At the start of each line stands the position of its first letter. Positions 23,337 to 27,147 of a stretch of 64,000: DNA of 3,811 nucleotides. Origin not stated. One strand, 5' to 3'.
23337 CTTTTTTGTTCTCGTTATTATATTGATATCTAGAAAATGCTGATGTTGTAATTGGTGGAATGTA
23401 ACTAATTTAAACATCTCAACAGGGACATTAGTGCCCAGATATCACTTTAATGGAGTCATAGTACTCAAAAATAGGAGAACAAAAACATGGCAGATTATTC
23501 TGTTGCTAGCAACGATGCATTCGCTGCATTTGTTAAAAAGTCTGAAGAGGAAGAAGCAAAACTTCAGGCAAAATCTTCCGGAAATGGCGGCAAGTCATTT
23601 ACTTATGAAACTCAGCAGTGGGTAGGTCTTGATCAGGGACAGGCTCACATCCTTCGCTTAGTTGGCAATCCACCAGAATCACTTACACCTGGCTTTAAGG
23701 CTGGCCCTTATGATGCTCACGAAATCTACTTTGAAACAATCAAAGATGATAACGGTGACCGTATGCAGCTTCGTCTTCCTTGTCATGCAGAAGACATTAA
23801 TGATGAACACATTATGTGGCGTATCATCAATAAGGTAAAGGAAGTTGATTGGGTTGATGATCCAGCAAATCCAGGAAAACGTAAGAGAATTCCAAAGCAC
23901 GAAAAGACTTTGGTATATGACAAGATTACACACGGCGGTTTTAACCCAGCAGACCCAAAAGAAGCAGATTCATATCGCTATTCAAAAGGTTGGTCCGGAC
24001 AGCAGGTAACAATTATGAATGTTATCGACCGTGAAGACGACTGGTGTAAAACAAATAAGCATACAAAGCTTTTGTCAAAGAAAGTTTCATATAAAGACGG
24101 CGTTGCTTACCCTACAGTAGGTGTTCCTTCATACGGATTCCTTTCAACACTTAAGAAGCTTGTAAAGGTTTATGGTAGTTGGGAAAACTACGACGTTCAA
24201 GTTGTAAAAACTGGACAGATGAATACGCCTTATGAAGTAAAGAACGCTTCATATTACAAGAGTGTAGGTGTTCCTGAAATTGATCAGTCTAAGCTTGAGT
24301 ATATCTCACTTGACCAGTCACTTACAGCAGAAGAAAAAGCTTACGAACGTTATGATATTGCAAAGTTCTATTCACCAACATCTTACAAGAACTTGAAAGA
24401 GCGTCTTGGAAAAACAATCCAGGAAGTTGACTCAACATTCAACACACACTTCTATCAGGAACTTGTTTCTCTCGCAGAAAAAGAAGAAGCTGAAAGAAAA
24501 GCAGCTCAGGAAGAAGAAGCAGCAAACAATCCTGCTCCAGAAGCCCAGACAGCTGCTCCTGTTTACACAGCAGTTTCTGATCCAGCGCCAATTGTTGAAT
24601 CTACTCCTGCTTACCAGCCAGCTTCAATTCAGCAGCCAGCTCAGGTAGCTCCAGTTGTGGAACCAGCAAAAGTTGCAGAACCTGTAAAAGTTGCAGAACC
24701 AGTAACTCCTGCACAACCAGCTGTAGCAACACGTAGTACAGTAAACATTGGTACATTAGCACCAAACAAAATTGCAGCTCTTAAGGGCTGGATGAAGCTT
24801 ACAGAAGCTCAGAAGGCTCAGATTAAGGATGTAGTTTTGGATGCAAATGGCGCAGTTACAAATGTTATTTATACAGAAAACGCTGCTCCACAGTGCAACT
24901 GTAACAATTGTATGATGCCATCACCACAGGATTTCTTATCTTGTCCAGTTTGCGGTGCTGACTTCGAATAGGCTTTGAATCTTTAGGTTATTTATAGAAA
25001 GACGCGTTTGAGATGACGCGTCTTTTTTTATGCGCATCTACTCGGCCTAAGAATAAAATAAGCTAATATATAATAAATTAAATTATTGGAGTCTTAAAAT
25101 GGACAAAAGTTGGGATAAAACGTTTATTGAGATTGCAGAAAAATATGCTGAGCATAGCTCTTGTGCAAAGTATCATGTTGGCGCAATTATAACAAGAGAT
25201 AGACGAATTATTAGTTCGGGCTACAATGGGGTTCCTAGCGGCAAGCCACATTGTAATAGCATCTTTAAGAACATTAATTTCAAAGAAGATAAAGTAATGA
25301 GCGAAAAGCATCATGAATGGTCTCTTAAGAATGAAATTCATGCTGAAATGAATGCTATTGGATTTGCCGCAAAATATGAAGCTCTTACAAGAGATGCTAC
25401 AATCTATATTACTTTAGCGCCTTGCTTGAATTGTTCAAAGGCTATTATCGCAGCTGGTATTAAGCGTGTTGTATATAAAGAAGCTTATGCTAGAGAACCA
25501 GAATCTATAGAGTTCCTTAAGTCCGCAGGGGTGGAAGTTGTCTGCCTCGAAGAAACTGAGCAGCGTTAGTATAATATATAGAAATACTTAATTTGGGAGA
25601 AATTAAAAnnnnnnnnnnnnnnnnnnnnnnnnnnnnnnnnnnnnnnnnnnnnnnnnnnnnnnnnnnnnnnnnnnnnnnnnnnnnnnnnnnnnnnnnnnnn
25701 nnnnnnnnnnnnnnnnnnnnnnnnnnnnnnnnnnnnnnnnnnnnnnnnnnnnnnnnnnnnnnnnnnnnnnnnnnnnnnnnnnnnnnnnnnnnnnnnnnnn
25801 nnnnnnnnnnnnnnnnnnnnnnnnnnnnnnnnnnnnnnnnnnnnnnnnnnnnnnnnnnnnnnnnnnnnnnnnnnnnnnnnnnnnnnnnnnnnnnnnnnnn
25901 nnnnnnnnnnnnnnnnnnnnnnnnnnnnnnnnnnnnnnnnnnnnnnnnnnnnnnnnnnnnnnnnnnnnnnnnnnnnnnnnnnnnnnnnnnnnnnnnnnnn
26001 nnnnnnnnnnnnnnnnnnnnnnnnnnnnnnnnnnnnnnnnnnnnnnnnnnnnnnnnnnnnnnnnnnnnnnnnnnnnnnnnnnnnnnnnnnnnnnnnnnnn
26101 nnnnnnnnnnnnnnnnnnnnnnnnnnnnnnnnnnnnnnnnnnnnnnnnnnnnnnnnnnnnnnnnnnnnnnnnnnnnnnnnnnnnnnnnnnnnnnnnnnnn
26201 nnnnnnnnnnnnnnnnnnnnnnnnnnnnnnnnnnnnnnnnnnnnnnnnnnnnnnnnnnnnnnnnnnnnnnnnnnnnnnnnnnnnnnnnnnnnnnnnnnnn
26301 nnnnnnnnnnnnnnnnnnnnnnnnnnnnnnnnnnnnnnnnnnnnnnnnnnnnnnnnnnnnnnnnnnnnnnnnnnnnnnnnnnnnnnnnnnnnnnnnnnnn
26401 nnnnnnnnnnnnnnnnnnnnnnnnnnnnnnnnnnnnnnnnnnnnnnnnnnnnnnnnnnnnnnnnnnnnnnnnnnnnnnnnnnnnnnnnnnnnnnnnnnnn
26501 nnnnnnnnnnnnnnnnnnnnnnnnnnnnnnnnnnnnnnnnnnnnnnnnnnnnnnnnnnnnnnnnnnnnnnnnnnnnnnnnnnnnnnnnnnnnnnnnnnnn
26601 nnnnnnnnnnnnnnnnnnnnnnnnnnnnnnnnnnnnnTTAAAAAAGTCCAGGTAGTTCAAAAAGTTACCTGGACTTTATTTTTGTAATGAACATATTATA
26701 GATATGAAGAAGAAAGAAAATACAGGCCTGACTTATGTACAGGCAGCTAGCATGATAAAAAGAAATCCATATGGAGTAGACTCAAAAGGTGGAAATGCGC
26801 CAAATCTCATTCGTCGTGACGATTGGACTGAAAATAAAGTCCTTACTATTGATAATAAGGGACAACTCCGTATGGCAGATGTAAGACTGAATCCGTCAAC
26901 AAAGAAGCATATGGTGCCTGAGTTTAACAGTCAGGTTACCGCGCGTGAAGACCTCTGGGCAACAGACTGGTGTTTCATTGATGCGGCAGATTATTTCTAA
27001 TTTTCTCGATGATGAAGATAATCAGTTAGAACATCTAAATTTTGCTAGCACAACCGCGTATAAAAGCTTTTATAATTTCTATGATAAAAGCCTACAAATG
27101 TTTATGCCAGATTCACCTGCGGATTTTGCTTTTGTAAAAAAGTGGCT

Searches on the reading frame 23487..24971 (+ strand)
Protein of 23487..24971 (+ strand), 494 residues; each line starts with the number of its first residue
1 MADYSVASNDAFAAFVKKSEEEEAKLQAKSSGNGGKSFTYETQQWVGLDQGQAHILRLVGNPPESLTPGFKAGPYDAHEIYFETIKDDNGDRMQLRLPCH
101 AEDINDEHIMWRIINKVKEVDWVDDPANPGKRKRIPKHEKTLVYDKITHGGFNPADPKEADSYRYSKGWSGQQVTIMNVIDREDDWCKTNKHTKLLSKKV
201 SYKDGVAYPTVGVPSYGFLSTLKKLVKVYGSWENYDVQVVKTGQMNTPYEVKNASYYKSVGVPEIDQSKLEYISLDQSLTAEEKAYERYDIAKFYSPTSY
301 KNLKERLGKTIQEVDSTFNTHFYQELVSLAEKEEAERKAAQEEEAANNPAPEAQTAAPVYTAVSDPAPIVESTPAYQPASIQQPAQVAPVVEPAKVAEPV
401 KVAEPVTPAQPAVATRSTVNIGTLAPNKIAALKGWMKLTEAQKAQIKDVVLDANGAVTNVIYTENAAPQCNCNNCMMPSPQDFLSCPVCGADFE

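Call 9: search_protein_families(library=pfam, proteins=[window:23487-24971:+])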
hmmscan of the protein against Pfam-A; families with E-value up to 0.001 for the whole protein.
window:23487-24971:+ (494 aa): 0 families

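Call 10: search_protein_families(library=phrogs, proteins=[window:23487-24971:+])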
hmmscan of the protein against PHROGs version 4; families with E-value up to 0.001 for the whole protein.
window:23487-24971:+ (494 aa): 0 families

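Call 21: search_protein_families(library=pfam, proteins=[window:23487-24971:+], max_evalue=1)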
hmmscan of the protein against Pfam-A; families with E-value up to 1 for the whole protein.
window:23487-24971:+ (494 aa): 1 family
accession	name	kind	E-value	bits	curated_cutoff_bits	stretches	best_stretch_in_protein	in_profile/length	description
PF03359.18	GKAP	-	0.2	11.6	27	1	237-390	10-152/344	Guanylate-kinase-associated protein (GKAP) protein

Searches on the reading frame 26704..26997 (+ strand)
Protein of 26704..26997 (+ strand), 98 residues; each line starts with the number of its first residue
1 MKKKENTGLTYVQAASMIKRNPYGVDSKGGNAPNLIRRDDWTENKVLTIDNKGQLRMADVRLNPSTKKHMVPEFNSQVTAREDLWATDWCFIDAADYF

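Call 98: list_cluster_members(proteins=[window:26704-26997:+, L006:6021-6176:+, L220:3984-4187:+, L004:5833-6006:+])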
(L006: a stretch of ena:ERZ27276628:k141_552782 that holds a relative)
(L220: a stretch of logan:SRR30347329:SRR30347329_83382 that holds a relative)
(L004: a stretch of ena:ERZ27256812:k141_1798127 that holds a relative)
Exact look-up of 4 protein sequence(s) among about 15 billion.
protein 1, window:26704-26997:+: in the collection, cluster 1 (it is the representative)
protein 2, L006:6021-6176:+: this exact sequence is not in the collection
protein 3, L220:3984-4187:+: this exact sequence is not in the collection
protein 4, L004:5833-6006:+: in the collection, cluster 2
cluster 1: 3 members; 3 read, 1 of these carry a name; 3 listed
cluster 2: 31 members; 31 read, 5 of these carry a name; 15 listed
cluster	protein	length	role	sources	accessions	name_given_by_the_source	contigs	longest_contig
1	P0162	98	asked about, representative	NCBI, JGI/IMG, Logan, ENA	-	hypothetical protein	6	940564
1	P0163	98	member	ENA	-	-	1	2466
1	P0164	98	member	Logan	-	-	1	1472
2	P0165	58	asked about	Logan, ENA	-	-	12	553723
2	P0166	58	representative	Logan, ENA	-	-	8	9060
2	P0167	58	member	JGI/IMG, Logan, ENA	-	hypothetical protein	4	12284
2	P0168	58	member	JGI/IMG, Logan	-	hypothetical protein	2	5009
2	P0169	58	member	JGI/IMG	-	hypothetical protein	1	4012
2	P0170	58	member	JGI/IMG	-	hypothetical protein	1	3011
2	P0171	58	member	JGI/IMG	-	hypothetical protein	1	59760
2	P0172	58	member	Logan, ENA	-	-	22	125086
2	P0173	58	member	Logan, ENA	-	-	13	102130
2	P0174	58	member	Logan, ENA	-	-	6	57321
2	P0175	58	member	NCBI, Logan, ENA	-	-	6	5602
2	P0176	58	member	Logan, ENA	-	-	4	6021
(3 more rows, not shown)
